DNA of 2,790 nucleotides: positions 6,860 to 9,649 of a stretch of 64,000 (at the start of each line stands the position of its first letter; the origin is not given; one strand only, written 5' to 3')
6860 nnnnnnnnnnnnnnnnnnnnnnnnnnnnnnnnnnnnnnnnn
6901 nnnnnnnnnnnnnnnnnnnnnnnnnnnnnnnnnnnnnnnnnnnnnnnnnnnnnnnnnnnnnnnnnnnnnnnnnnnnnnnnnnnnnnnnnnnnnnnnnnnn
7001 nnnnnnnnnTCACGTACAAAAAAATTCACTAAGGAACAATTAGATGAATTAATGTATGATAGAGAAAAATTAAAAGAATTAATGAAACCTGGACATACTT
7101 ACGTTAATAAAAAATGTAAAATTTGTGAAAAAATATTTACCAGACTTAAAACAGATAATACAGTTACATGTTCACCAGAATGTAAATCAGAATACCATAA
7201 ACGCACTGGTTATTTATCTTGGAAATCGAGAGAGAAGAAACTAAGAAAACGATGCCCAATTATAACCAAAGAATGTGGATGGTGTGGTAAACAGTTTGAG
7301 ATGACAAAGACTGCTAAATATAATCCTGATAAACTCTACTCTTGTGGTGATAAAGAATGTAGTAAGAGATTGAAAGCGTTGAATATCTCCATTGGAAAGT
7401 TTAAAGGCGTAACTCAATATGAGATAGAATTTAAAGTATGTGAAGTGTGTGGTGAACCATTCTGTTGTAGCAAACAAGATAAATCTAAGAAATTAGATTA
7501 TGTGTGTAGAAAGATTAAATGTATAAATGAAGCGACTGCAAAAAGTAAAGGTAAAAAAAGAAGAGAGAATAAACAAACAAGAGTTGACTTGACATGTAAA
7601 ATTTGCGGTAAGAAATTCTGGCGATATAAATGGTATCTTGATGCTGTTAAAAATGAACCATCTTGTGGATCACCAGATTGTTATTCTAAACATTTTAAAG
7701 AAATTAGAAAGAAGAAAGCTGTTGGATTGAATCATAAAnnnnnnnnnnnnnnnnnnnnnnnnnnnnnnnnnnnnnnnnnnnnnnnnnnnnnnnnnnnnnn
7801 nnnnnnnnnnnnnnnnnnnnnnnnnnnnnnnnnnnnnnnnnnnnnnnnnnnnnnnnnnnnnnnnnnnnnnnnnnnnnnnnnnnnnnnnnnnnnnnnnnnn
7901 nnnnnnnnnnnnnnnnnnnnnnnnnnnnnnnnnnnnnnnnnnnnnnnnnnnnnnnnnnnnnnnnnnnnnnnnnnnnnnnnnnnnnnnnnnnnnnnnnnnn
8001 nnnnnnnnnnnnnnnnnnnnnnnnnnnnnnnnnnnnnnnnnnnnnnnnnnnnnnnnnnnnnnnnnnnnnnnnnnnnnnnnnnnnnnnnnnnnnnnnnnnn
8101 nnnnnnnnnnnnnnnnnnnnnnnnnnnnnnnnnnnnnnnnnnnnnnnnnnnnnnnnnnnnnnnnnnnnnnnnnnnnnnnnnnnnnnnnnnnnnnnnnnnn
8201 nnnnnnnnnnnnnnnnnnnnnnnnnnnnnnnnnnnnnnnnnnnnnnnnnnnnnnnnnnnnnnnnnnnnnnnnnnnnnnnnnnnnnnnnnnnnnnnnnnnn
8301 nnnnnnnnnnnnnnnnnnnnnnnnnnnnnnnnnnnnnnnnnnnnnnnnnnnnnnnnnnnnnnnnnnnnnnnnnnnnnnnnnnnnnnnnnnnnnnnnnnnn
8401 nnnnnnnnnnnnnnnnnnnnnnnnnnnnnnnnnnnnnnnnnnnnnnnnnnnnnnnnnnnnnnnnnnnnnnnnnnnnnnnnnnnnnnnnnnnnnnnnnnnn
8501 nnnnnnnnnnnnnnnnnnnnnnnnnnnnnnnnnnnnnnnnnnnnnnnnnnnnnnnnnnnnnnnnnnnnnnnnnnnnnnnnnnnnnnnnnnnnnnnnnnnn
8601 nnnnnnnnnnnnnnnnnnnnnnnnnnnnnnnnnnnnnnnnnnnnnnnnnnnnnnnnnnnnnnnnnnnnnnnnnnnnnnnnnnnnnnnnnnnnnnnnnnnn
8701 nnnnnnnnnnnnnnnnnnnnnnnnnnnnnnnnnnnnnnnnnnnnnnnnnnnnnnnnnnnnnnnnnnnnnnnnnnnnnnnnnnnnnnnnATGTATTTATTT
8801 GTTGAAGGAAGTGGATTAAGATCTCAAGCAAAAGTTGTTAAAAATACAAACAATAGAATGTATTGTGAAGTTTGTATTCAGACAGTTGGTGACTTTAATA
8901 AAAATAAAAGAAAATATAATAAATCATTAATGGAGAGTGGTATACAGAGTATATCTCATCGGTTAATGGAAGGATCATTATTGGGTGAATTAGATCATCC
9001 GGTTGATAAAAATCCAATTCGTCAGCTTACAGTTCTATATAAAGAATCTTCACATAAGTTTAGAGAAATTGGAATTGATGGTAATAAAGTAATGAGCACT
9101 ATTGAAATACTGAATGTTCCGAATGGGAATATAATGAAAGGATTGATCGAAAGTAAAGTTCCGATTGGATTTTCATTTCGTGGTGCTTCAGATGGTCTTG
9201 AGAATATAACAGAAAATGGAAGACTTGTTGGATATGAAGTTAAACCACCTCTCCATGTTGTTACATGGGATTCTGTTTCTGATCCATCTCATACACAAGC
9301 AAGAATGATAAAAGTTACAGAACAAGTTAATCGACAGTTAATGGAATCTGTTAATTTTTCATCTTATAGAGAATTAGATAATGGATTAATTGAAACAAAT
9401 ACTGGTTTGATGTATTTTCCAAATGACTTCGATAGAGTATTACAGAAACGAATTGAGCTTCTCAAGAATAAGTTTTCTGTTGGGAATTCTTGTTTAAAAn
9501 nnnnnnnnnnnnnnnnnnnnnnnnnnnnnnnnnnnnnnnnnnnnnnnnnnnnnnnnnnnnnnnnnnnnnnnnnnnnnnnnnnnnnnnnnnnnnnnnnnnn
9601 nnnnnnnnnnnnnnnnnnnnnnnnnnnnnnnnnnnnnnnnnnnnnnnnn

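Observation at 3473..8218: Portal gene carrying two large inteins, each with an HNH endonuclease plus a tandem array of Cys4 zinc-ribbon repeats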

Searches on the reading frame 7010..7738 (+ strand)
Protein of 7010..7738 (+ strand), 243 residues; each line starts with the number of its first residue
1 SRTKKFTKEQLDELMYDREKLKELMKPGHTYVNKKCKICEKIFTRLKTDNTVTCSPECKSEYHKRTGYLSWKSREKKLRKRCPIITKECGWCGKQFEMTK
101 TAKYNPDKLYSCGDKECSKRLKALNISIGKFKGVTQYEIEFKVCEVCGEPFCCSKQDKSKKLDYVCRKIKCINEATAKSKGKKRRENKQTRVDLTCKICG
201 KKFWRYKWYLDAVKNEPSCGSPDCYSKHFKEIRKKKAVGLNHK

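Call 6: search_protein_families(library=pfam, proteins=[window:7010-7738:+], max_evalue=10)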
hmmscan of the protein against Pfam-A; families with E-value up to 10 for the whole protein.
seq(243 aa): 5 families
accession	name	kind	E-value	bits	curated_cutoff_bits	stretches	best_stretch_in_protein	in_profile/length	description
PF13894.12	zf-C2H2_4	-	0.86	10.9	27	1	195-208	2-15/24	C2H2-type zinc finger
PF25206.1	DUF7836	-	1.9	8.8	26.7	1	87-120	8-41/59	Domain of unknown function (DUF7836)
PF23550.1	zf_Tbcl_Rhp7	-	3.2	7.8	27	1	87-122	5-38/39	DNA repair protein rhp7 treble clef domain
PF23107.1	Zf-C2H2_ZNF451_C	-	4.6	8.3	30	1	84-103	36-55/59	Two consecutive Zinc fingers C2H2 type, ZNF451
PF02892.21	zf-BED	-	4.9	7.7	20.6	1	35-51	18-31/44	BED zinc finger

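Call 7: search_protein_families(library=phrogs, proteins=[window:7010-7738:+], max_evalue=1)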
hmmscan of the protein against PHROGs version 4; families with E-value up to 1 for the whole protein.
seq(243 aa): 4 families
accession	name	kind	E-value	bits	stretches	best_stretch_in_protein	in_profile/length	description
phrog_1271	-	DNA, RNA and nucleotide metabolism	3.3e-07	31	1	7-205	89-278/361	HNH endonuclease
phrog_15471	-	DNA, RNA and nucleotide metabolism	0.0095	16.8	1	21-66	93-135/183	HNH endonuclease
phrog_1333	-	unknown function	0.016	16.3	0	30-64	97-130/166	-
phrog_30250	-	unknown function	0.078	14.4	1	25-74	20-68/98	-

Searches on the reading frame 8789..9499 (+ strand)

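Call 36: search_protein_families(library=pfam, proteins=[window:8789-9499:+], max_evalue=0.001)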
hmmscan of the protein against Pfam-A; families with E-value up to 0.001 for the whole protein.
window:8789-9499:+ (237 aa): 1 family
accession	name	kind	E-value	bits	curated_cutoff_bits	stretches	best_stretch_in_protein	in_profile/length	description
PF03420.18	Peptidase_S77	-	3.1e-10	40.3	27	1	23-177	43-194/198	Prohead core protein serine protease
